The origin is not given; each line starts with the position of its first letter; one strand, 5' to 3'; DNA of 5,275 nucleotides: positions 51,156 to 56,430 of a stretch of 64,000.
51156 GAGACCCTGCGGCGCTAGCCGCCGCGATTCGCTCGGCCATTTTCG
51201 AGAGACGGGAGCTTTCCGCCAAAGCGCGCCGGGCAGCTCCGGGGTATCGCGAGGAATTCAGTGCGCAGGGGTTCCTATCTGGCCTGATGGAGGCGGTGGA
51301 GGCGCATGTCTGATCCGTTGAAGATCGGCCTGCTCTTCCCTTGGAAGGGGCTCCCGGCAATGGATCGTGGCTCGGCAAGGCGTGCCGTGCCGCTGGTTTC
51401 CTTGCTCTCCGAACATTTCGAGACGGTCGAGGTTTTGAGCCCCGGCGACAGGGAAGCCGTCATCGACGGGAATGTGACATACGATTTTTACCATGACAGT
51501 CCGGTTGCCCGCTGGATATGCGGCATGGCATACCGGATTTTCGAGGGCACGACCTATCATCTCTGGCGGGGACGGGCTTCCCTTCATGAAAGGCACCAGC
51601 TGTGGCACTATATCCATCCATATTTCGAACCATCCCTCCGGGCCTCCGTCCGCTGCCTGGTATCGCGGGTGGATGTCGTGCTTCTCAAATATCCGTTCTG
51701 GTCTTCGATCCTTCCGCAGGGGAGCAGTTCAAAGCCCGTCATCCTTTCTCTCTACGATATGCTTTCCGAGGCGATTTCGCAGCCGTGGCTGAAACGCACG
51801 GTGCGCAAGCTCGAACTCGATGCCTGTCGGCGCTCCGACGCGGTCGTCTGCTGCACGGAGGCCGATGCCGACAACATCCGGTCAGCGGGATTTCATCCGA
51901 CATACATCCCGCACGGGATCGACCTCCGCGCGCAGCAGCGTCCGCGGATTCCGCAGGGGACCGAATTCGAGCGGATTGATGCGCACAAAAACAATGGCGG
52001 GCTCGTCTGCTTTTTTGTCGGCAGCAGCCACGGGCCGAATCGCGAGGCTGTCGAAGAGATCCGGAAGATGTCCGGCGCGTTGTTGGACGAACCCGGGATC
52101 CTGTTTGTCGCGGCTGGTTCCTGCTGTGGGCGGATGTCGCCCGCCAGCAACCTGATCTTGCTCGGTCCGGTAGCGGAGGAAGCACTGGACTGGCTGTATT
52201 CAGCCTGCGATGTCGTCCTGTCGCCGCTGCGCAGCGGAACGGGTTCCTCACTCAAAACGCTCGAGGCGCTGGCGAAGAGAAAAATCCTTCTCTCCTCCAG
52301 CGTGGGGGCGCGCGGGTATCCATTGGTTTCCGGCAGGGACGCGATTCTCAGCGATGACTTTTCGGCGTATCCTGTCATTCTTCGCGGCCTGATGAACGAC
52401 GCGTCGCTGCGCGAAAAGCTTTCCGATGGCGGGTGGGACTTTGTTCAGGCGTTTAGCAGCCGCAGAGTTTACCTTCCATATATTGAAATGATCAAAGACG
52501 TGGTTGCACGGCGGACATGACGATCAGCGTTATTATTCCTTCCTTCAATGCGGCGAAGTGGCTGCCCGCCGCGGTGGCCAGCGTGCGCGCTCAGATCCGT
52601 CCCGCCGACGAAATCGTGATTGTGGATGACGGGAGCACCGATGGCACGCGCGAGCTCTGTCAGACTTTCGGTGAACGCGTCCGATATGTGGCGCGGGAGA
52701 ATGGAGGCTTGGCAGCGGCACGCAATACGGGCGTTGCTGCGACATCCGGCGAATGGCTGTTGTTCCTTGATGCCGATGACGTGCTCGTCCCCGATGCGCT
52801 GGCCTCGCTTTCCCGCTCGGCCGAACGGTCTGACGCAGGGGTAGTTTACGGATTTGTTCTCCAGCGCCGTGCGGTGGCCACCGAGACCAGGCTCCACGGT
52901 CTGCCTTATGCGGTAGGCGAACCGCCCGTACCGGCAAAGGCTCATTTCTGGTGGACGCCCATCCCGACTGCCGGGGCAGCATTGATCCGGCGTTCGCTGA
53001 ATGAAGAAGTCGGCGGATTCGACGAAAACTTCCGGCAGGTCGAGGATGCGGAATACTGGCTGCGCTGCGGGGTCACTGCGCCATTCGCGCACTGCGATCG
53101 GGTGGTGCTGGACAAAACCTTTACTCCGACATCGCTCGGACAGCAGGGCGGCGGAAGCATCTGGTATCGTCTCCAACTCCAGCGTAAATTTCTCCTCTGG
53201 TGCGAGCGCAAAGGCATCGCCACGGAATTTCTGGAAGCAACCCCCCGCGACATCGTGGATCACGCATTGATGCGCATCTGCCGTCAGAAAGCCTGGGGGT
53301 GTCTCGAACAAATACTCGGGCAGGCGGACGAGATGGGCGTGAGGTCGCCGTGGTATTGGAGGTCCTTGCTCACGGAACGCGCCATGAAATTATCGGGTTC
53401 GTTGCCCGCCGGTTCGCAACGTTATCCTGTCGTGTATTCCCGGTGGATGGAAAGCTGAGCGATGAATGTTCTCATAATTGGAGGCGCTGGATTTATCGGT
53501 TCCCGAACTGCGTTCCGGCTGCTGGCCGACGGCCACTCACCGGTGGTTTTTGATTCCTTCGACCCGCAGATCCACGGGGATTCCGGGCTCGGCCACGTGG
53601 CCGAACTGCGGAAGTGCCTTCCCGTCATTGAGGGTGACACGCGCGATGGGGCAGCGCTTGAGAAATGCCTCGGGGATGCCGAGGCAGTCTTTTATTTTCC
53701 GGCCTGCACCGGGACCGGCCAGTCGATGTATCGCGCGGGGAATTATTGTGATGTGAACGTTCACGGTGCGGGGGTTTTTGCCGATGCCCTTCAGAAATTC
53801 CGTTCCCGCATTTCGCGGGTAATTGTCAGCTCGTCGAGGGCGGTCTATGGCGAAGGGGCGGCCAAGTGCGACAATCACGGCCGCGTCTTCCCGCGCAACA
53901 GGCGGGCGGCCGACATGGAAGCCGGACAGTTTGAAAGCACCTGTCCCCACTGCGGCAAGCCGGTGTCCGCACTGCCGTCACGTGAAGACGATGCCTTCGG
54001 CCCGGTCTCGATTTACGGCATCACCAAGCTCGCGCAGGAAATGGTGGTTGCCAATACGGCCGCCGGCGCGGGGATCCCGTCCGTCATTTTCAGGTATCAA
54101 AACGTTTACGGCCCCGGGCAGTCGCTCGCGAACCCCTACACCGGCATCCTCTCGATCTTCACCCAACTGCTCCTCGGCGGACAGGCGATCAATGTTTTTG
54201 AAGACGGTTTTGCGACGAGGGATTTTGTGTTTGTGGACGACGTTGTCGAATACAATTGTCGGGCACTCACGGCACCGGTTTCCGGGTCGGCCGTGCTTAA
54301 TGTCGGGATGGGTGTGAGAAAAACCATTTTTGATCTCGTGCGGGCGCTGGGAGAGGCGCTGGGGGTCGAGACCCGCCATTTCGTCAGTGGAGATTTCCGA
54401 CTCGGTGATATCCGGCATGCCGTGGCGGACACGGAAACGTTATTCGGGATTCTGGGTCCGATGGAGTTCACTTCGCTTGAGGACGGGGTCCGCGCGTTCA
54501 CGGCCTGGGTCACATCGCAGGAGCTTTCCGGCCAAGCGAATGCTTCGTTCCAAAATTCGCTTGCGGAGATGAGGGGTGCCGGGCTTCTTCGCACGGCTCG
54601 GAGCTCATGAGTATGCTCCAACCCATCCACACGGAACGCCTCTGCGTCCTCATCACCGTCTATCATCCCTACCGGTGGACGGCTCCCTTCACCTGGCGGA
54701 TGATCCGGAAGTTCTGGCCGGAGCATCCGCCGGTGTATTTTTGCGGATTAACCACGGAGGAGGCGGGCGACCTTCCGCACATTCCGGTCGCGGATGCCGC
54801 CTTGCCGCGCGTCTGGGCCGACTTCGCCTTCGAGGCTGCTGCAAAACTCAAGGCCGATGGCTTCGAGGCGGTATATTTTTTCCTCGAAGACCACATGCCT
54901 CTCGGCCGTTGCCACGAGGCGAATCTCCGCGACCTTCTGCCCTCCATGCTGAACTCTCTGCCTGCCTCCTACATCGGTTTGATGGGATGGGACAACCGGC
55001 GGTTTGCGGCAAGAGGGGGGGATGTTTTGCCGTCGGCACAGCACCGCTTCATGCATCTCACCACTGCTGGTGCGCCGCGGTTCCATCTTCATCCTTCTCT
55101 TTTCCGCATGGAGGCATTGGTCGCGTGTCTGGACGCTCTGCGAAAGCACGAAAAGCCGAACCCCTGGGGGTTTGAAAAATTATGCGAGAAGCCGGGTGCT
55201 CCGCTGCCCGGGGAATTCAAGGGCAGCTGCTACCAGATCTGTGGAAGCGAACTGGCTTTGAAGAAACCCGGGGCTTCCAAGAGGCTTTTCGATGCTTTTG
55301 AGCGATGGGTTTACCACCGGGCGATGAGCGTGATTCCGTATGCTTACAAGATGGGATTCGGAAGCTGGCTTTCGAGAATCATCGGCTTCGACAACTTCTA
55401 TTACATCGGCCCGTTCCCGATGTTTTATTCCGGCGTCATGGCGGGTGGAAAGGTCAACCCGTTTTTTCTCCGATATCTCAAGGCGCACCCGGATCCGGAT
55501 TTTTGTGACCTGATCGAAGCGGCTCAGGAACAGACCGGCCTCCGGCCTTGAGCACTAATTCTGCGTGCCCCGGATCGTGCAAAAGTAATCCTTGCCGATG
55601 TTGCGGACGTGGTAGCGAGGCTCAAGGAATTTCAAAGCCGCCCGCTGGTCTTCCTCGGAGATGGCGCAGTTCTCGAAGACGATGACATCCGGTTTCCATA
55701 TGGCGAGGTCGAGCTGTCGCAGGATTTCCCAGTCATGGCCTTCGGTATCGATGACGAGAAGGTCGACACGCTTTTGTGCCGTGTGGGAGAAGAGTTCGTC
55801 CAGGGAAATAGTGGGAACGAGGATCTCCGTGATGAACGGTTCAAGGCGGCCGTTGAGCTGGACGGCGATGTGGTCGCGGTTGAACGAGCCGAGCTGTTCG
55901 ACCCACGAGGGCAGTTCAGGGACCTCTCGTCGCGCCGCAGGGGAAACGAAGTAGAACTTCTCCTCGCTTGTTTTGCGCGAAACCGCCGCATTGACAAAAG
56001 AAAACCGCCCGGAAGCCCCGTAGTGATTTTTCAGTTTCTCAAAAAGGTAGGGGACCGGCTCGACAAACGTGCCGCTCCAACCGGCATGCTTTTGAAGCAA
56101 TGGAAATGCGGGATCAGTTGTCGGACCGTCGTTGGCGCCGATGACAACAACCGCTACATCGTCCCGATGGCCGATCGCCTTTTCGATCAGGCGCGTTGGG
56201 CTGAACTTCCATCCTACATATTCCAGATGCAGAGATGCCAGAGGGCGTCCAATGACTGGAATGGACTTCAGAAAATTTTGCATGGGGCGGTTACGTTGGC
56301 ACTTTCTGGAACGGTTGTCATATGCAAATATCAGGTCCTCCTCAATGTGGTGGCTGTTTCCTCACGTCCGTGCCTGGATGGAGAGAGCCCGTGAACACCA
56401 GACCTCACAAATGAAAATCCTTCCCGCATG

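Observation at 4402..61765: Recurrent module: polyprenyl-phosphate-type GT2 + SAM methyltransferase + GT-C-like membrane protein, with seven GT-C-like proteins in one locus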

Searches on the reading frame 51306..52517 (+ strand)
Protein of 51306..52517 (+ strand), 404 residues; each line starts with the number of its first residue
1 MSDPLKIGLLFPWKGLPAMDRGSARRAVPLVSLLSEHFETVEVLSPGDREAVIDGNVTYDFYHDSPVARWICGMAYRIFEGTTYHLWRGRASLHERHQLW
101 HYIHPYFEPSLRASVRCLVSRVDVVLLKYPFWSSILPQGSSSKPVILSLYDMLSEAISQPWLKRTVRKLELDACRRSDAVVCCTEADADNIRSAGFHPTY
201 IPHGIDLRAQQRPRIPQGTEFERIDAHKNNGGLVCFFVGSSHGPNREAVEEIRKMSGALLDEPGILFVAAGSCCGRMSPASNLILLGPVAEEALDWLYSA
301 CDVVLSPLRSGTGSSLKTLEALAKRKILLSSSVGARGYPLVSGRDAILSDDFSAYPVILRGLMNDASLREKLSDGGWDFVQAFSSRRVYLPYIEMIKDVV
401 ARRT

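Call 7: search_protein_families(library=pfam, proteins=[window:51306-52517:+], max_evalue=0.001)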
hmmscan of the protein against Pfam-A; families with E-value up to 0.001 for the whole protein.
window:51306-52517:+ (404 aa): 3 families
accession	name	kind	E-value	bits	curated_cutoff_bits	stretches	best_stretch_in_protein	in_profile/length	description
PF13439.12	Glyco_transf_4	-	2.7e-09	37.7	28.5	1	104-207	53-168/170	Glycosyltransferase Family 4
PF13692.12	Glyco_trans_1_4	-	2.3e-06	28.4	27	1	235-350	4-125/142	Glycosyl transferases group 1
PF13579.12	Glyco_trans_4_4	-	1.5e-05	25.9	29.7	1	22-198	2-149/158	Glycosyl transferase 4-like domain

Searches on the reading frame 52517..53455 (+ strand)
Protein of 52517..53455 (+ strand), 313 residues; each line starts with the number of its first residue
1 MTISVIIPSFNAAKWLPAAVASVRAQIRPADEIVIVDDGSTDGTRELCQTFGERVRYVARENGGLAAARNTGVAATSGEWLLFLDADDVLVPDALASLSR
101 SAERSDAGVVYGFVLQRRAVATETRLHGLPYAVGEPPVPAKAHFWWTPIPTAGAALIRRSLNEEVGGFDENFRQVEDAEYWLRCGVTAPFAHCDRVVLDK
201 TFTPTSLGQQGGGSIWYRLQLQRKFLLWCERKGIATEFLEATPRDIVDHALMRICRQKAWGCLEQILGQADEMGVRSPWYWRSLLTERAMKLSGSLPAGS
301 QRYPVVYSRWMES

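Call 7: search_protein_families(library=pfam, proteins=[window:52517-53455:+], max_evalue=0.001)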
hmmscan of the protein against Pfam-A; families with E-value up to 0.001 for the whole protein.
window:52517-53455:+ (313 aa): 5 families
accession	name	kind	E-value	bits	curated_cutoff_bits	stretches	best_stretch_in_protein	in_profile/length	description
PF00535.33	Glycos_transf_2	-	1.1e-38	133.2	23.3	1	4-165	1-167/168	Glycosyl transferase family 2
PF10111.15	Glyco_tranf_2_2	-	3.6e-15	56.6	27.3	1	4-190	1-205/276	Glycosyltransferase like family 2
PF13641.12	Glyco_tranf_2_3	-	1.8e-14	54.8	27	1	3-184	3-194/230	Glycosyltransferase like family 2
PF13704.12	Glyco_tranf_2_4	-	4.7e-06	27.4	27.5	1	13-94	4-88/98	Glycosyl transferase family 2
PF13632.12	Glyco_trans_2_3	-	7.7e-05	23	27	1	80-186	1-108/198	Glycosyl transferase family group 2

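Call 80: search_solved_structures(query=window:52517-53455:+, max_evalue=0.001)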
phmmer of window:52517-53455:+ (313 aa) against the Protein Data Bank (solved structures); distinct sequences matched with E-value up to 0.001: 31.
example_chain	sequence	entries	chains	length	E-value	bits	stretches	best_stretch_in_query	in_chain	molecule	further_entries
2z87_A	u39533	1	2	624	6.4e-22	81.4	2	3-200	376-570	Chondroitin synthase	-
2z86_A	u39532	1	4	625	6.5e-22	81.4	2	3-200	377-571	Chondroitin synthase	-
5hea_A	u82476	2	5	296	5.6e-13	52.1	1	3-100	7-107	Putative glycosyltransferase (GalT1)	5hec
6p61_A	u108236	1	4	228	6.2e-13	51.9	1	2-98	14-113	Glycosyltransferase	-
3bcv_A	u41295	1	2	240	3.1e-12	49.6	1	3-111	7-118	Putative glycosyltransferase protein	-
9omj_A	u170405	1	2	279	6.4e-11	45.3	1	3-115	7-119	Glycosyltransferase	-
9omm_A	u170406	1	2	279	6.4e-11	45.3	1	3-115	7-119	Glycosyltransferase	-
9omh_A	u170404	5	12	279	6.4e-11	45.3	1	3-115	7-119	Glycosyltransferase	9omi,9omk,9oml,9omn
22ao_A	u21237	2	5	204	1.3e-10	44.4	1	15-98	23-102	GmaR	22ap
6h1j_A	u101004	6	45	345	1.6e-09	40.8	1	3-112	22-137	Probable ss-1,3-N-acetylglucosaminyltransferase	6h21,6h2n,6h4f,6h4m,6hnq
5tze_C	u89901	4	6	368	3.9e-09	39.4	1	1-98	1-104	Glycosyl transferase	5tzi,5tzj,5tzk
5tz8_A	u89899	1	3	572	8.8e-09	38.3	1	1-98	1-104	Glycosyl transferase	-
8bz8_A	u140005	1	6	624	1e-08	38.1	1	2-112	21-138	Glycosyltransferase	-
8bz4_A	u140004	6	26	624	1e-08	38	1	2-112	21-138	Glycosyltransferase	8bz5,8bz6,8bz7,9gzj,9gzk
8vh7_A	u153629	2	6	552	3.7e-08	36.3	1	3-90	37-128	Heparosan synthase B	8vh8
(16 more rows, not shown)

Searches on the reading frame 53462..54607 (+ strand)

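Call 8: search_protein_families(library=pfam, proteins=[window:53462-54607:+], max_evalue=0.001)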
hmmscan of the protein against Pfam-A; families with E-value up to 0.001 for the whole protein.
window:53462-54607:+ (382 aa): 6 families
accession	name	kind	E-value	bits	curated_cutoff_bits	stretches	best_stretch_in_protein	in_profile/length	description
PF01370.27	Epimerase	-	4.4e-37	128.2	20.9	1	3-282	1-240/240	NAD dependent epimerase/dehydratase family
PF16363.11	GDP_Man_Dehyd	-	1.9e-25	90.5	27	2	169-282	137-250/332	GDP-mannose 4,6 dehydratase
PF01073.25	3Beta_HSD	-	8e-10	38.6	22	1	4-131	1-122/280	3-beta hydroxysteroid dehydrogenase/isomerase family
PF02719.21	Polysacc_synt_2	-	2.5e-07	30.6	20.2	1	176-305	129-252/293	Polysaccharide biosynthesis protein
PF07993.18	NAD_binding_4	-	7.8e-07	28.9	20.1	1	90-263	103-256/258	Male sterility protein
PF04321.23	RmlD_sub_bind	-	0.00016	21.3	27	0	174-248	114-178/287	RmlD substrate binding domain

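Call 79: search_protein_families(library=ncbifam, proteins=[window:53462-54607:+], max_evalue=0.00001)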
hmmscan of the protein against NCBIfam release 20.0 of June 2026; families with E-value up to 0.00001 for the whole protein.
window:53462-54607:+ (382 aa): 12 families
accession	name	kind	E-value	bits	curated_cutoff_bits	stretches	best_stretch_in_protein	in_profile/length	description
TIGR01179.1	galE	equivalog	2.6e-33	115.3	262.3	2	2-133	1-129/332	UDP-glucose 4-epimerase GalE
TIGR02197.1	heptose_epim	equivalog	3.4e-23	82.3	274.6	1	174-352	126-315/316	ADP-glyceromanno-heptose 6-epimerase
TIGR04180.1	EDH_00030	hypoth_equivalog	1.1e-22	80.5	475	2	3-131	1-127/297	NAD-dependent 4,6-dehydratase LegB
TIGR01181.1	dTDP_gluc_dehyt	equivalog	3.7e-21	75.5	365.1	2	174-354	140-315/321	dTDP-glucose 4,6-dehydratase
NF007956.0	PRK10675.1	subfamily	1.1e-20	74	394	1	1-132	1-131/338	UDP-glucose 4-epimerase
NF011728.1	PRK15181.1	equivalog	1.4e-12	47.3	760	1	170-332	150-319/348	Vi polysaccharide biosynthesis UDP-N-acetylglucosaminuronic acid C-4 epimerase TviC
NF008360.0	PRK11150.1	equivalog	1.9e-10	40.4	452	1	180-293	135-247/310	ADP-glyceromanno-heptose 6-epimerase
NF043036.1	ErythonDh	equivalog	3.4e-09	36.3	325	1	1-134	1-134/321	D-erythronate dehydrogenase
NF007490.0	PRK10084.1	subfamily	2.2e-07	30.2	649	1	1-299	1-276/361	dTDP-glucose 4,6-dehydratase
NF007582.0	PRK10217.1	equivalog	1.6e-06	27.4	698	0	176-300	151-270/355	dTDP-glucose 4,6-dehydratase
NF042422.1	oxyalk_red_OleD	equivalog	1.7e-06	27.7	580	0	1-129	1-114/329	2-alkyl-3-oxoalkanoate reductase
TIGR03589.1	PseB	equivalog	3.6e-06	26.2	407.75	0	175-299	125-243/324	UDP-N-acetylglucosamine 4,6-dehydratase (inverting)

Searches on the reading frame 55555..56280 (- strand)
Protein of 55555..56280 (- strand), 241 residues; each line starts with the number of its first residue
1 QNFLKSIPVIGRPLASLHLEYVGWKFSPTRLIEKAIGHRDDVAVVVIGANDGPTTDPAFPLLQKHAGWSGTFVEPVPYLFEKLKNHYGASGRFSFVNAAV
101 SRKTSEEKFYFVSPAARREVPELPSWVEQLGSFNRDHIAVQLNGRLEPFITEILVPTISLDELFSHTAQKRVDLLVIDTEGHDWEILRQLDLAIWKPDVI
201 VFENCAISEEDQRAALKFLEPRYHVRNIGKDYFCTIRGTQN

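Call 8: search_protein_families(library=pfam, proteins=[window:55555-56280:-], max_evalue=0.001)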
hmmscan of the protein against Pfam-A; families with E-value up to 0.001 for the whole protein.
window:55555-56280:- (241 aa): 1 family
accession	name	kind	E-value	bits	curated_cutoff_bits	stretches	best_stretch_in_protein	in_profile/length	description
PF05050.19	Methyltransf_21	-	1e-17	65.2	22.7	1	47-212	2-156/173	Methyltransferase FkbM domain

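Call 79: search_protein_families(library=ncbifam, proteins=[window:55555-56280:-], max_evalue=0.00001)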
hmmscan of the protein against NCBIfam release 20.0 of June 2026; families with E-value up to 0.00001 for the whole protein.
window:55555-56280:- (241 aa): 1 family
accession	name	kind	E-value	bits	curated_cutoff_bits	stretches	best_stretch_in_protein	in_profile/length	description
TIGR01444.1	fkbM_fam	subfamily_domain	1.1e-12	48.6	37.7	1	47-202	5-140/143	FkbM family methyltransferase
